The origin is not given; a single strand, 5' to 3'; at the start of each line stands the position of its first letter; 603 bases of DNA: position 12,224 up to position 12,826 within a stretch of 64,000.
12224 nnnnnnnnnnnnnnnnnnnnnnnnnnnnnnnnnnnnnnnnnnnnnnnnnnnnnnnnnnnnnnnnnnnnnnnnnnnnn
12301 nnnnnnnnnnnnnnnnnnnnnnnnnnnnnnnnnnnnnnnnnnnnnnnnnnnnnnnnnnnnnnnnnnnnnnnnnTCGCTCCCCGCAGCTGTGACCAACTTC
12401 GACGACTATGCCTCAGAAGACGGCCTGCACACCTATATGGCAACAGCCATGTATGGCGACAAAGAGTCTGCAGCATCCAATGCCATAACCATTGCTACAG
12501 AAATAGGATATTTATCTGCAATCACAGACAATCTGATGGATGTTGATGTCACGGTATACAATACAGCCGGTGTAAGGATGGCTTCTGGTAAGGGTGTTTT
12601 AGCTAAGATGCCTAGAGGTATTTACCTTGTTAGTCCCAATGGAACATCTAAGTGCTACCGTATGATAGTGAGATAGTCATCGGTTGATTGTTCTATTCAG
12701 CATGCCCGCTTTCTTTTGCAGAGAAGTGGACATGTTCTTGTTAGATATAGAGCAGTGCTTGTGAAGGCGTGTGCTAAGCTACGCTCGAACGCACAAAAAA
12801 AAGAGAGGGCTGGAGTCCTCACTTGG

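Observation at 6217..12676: Two paralogous T9SS adhesin genes meet head-to-head at about 9680-9690, and both lack a start codon and signal peptide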

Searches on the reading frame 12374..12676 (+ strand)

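Call 34: search_protein_families(library=ncbifam, proteins=[window:12374-12676:+], max_evalue=10)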
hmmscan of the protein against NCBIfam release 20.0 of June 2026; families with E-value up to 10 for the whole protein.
window:12374-12676:+ (100 aa): 0 families

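Call 35: search_protein_families(library=pfam, proteins=[window:12374-12676:+], max_evalue=10)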
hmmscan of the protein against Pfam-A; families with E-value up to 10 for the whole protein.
window:12374-12676:+ (100 aa): 1 family
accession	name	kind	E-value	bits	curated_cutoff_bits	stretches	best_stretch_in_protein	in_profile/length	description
PF11641.13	Antigen_Bd37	-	0.057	13.4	25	1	34-69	25-61/224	Glycosylphosphatidylinositol-anchored merozoite surface protein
